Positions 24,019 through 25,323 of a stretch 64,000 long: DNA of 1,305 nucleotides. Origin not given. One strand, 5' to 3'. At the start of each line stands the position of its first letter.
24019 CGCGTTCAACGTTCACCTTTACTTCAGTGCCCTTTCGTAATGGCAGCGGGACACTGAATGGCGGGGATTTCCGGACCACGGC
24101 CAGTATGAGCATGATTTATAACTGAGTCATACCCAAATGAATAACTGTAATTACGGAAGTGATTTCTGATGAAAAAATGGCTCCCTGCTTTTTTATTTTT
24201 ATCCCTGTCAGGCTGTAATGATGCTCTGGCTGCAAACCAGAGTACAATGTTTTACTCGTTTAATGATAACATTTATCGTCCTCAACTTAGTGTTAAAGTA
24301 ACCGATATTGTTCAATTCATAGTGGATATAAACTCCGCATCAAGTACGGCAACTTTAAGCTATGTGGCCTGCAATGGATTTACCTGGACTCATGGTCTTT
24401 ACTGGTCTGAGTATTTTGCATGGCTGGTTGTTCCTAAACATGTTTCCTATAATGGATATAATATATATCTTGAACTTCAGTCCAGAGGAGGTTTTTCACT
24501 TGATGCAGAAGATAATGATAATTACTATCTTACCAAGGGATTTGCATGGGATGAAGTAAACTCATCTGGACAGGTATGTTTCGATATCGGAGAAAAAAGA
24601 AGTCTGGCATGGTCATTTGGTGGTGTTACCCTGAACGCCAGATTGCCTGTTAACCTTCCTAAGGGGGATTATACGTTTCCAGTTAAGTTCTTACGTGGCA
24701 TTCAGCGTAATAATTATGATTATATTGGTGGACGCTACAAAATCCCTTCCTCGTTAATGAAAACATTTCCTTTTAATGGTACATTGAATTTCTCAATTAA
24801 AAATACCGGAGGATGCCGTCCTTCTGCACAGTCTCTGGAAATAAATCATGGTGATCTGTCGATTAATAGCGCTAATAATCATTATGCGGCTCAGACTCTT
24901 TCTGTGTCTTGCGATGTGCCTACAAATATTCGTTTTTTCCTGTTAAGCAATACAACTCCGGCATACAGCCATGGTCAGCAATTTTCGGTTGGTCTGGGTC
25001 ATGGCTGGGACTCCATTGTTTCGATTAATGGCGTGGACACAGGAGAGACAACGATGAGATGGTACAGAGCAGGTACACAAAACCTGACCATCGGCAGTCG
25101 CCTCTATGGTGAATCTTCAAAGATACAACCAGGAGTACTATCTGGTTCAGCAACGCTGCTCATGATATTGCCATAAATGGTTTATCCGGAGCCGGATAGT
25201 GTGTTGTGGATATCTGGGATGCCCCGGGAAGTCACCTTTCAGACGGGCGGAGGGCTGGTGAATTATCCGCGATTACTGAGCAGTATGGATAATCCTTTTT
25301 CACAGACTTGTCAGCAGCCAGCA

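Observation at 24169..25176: PapG adhesin allele is not class II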

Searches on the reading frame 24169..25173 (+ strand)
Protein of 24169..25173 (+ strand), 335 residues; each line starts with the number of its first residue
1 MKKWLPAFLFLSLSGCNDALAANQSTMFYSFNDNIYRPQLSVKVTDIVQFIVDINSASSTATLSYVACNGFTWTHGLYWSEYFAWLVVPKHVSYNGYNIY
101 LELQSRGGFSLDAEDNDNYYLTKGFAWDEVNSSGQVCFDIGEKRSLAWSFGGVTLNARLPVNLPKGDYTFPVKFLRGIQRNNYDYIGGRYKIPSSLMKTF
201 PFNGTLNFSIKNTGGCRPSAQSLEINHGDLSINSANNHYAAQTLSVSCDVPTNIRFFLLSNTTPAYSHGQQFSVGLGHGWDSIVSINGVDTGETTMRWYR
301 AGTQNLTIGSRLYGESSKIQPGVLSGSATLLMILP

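Call 4: search_solved_structures(query=window:24169-25173:+, max_evalue=0.001, show_alignments=2)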
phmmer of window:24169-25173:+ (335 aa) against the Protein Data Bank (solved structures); distinct sequences matched with E-value up to 0.001: 6.
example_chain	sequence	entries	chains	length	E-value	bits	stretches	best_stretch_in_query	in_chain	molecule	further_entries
7lhg_G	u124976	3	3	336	2e-116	392.1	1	1-335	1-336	P fimbria tip G-adhesin PapG-II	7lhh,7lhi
6cd2_B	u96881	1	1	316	3.9e-112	378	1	26-335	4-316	PapGII adhesin protein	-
3me0_B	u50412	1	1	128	1.5e-73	251.1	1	213-335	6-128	PapG protein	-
2wmp_B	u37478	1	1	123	2.1e-73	250.7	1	214-335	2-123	PAPG PROTEIN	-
1j8r_A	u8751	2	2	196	3.1e-32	115.4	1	26-215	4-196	PYELONEPHRITIC ADHESIN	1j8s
4z3e_A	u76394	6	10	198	1.4e-31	113.2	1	25-215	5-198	PapG, lectin domain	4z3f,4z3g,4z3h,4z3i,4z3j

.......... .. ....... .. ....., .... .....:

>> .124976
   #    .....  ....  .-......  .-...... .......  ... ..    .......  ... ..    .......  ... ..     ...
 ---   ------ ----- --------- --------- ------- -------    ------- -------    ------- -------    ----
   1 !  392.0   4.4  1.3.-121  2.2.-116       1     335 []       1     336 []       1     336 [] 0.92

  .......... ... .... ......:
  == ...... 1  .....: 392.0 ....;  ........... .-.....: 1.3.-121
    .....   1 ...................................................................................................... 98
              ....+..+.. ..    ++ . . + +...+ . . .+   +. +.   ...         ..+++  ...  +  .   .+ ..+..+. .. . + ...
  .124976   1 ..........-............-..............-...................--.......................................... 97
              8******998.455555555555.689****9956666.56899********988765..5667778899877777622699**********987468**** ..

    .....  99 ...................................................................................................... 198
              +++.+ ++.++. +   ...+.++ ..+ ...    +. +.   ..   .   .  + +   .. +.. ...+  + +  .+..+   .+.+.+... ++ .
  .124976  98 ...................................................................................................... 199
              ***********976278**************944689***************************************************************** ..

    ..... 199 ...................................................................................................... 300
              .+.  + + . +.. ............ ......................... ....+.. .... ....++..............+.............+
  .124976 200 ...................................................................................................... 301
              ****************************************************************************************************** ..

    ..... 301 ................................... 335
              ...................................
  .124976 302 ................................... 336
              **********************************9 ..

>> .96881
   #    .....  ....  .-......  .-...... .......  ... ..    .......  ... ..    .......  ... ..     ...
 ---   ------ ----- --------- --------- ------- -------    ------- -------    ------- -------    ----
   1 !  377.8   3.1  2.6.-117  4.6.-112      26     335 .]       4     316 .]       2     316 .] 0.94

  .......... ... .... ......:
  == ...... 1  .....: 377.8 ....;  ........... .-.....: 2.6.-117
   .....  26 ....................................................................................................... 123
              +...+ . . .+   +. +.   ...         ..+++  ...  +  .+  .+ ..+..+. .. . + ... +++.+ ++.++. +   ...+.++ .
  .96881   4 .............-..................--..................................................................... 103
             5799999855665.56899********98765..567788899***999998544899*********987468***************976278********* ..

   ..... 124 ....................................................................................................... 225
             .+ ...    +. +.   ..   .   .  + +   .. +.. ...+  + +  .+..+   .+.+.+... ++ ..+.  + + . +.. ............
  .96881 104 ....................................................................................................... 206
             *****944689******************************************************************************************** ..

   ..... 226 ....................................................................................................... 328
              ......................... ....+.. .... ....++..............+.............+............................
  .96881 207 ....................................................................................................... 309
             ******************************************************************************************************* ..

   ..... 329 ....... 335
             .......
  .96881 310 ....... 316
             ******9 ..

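Call 5: search_protein_families(library=pfam, proteins=[window:24169-25173:+])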
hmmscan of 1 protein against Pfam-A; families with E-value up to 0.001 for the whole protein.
window:24169-25173:+ (335 aa): 3 families
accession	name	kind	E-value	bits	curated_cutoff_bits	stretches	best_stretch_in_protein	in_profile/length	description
PF03627.19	PapG_N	-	2.5e-111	371.2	25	1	1-225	1-226/226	PapG carbohydrate binding domain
PF03628.18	PapG_C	-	3e-58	194.8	20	1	227-335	1-108/108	PapG chaperone-binding domain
PF24223.1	MrpH_C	-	2.5e-06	27.9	27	1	216-335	1-114/114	Fimbrial adhesin MrpH C-terminal domain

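Call 6: search_protein_families(library=ncbifam, proteins=[window:24169-25173:+])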
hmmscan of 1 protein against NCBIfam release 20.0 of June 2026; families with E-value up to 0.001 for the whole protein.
window:24169-25173:+ (335 aa): 0 families

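Call 16: list_cluster_members(proteins=[window:24169-25173:+, L002:24169-25173:+])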
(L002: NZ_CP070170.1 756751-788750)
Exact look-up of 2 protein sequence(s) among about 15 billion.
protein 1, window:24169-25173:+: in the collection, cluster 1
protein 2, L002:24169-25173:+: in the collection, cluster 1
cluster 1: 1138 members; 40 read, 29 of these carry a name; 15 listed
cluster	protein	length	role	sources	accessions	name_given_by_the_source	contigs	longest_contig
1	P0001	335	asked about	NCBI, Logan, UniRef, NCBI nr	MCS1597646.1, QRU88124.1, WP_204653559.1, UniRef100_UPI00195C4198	P fimbria tip G-adhesin PapG-III [Escherichia coli] | PapG carbohydrate binding domain-containing protein n=1 Tax=Escherichia coli TaxID=562 ... | PapG carbohydrate binding domain-containing protein [Escherichia coli]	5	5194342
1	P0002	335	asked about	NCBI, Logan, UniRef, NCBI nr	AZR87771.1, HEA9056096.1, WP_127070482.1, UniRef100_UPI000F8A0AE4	fimbrial protein [Escherichia coli] | P fimbria tip G-adhesin PapG-III n=1 Tax=Escherichia coli TaxID=562 RepID=UPI000F8A0AE4 | P fimbria tip G-adhesin PapG-III [Escherichia coli]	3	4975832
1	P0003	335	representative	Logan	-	-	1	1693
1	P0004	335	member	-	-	P fimbria tip G-adhesin PapG-III [Escherichia coli] | PapG n=8 Tax=Escherichia coli TaxID=562 RepID=Q9L6E2_ECOLX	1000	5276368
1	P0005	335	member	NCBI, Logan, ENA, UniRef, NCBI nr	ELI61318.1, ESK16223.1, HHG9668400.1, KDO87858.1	P fimbria tip G-adhesin PapG-III [Escherichia coli] | P fimbria tip G-adhesin PapG-III n=8 Tax=Escherichia coli TaxID=562 RepID=UPI0002A1CD36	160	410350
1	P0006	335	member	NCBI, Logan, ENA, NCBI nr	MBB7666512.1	P fimbria tip G-adhesin PapG-III [Escherichia coli]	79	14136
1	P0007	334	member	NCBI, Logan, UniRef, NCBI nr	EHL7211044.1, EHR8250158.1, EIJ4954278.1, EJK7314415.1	P fimbria tip G-adhesin PapG-III [Escherichia coli] | P fimbria tip G-adhesin PapG-III n=2 Tax=Escherichia coli TaxID=562 RepID=UPI000A2E97D2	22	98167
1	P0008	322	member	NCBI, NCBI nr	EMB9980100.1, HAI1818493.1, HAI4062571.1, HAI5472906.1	TPA: P fimbria tip G-adhesin PapG-III [Escherichia coli] | P fimbria tip G-adhesin PapG-III [Escherichia coli]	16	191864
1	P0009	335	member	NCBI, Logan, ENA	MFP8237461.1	P fimbria tip G-adhesin PapG-III [Escherichia coli]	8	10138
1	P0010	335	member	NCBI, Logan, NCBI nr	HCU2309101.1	TPA: P fimbria tip G-adhesin PapG-III [Escherichia coli] | P fimbria tip G-adhesin PapG-III [Escherichia coli]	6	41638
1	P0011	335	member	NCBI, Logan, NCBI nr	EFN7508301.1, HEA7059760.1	fimbrial protein [Escherichia coli]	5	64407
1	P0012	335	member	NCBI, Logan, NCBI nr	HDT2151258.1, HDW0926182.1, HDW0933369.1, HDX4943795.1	TPA: P fimbria tip G-adhesin PapG-III [Escherichia coli] | P fimbria tip G-adhesin PapG-III [Escherichia coli]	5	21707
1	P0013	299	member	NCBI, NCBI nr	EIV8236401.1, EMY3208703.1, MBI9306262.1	P fimbria tip G-adhesin PapG-III, partial [Escherichia coli] | P fimbria tip G-adhesin PapG-III [Escherichia coli]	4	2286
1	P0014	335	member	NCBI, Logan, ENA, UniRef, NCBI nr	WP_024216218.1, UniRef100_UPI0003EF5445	P fimbria tip G-adhesin PapG-III [Escherichia coli] | P fimbria tip G-adhesin PapG-III n=1 Tax=Escherichia coli TaxID=562 RepID=UPI0003EF5445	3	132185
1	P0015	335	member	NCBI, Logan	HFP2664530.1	TPA: P fimbria tip G-adhesin PapG-III [Escherichia coli]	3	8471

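Call 19: find_homologous_proteins(query=window:24169-25173:+, max_evalue=1e-10)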
Query window:24169-25173:+ (335 aa): 18 proteins with E <= 1e-10 among 1480 candidates.
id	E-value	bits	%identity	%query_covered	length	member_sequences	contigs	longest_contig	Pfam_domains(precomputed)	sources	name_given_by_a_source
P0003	1.1e-222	756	97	100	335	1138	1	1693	PF24223.3,PF03628.19,PF03627.19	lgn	-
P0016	1.1e-175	602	78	100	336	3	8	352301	PF24223.3,PF03628.19,PF03627.19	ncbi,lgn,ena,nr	ncbi:TPA: PapG carbohydrate binding domain-containing protein [Escherichia coli]|nr:fimbrial protein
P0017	2.6e-171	587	76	100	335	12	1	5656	PF24223.3,PF03628.19,PF03627.19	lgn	-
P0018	7.8e-164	563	73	100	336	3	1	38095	PF24223.3,PF03628.19,PF03627.19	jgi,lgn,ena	jgi:adhesin PapG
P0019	1.2e-158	546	71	100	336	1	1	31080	PF24223.3,PF03628.19,PF03627.19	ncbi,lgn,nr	ncbi:fimbrial protein [Escherichia coli]|nr:fimbrial protein [Escherichia coli]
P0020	4.6e-132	458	62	94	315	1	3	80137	PF24223.3,PF03628.19,PF03627.19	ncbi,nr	ncbi:fimbrial protein [Escherichia coli]|nr:fimbrial protein [Escherichia coli] EFN9655069.1 fimbria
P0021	5.5e-124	432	56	97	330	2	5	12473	PF24223.3,PF03628.19,PF03627.19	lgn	-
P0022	2.6e-123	430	57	98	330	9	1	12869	PF24223.3,PF03628.19,PF03627.19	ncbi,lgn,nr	ncbi:fimbrial protein [Escherichia coli]|nr:fimbrial protein [Escherichia coli]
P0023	1.0e-122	428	58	95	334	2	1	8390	PF24223.3,PF03628.19,PF03627.19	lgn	-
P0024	7.2e-118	412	55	97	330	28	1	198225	PF24223.3,PF03628.19,PF03627.19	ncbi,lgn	ncbi:fimbrial protein [Escherichia coli]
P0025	1.6e-115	404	54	96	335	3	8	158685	PF24223.3,PF03628.19,PF03627.19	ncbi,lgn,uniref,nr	ncbi:PapG carbohydrate binding domain-containing protein [Escherichia coli]|uniref:PapG carbohydrate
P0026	9.9e-111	388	56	100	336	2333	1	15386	PF24223.3,PF03628.19,PF03627.19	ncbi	-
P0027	1.5e-108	381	65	76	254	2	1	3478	PF24223.3,PF03628.19,PF03627.19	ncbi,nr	ncbi:fimbrial protein, partial [Escherichia coli]|nr:fimbrial protein [Escherichia coli]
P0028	5.9e-105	369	49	100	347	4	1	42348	PF24223.3,PF03628.19,PF03627.19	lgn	-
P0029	7.4e-95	336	48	100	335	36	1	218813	PF24223.3,PF03628.19,PF03627.19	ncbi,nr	ncbi:P fimbria tip G-adhesin PapG-I [Escherichia coli]|nr:P fimbria tip G-adhesin PapG-I [Escherichi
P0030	9.8e-88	313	69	61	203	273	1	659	PF24223.3,PF03628.19,PF03627.19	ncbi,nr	ncbi:TPA: P fimbria tip G-adhesin PapG-II, partial [Escherichia coli]|nr:P fimbria tip G-adhesin Pap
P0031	2.3e-86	308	44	100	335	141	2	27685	PF24223.3,PF03628.19,PF03627.19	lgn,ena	-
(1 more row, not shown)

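Call 20: find_encoding_contigs(protein=window:24169-25173:+, flank=3000, max_places=6)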
Protein window:24169-25173:+ (335 aa): 5 contigs read that carry it; 2 places shown.
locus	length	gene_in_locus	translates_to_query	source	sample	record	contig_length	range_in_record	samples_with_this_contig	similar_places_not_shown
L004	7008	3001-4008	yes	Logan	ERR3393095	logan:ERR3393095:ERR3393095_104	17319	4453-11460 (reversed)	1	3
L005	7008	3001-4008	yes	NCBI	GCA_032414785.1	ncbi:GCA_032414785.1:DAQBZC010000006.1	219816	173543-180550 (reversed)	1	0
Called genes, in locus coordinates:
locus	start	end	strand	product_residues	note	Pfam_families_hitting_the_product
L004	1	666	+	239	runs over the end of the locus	PF00345:PapD_N, PF02753:PapD_C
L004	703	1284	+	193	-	PF14855:PapJ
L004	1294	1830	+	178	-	PF00419:Fimbrial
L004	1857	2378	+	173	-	PF00419:Fimbrial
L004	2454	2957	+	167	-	PF00419:Fimbrial, PF24223:MrpH_C (weak)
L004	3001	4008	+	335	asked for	PF03627:PapG_N, PF24223:MrpH_C, PF03628:PapG_C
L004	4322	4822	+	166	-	PF22381:Staph_reg_Sar_Rot (weak), PF01047:MarR, PF12802:MarR_2, PF13463:HTH_27 (weak), PF13601:HTH_34 (weak)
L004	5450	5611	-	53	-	-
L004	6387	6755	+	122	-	-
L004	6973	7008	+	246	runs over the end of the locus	PF13505:OMP_b-brl, PF01389:OmpA_membrane (weak), PF02462:Opacity (weak), PF01617:Surface_Ag_2 (faint)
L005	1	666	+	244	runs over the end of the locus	PF00345:PapD_N, PF02753:PapD_C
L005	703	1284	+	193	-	PF14855:PapJ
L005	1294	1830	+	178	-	PF00419:Fimbrial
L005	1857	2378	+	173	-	PF00419:Fimbrial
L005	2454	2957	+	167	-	PF00419:Fimbrial, PF24223:MrpH_C (weak)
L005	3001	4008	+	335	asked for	PF03627:PapG_N, PF24223:MrpH_C, PF03628:PapG_C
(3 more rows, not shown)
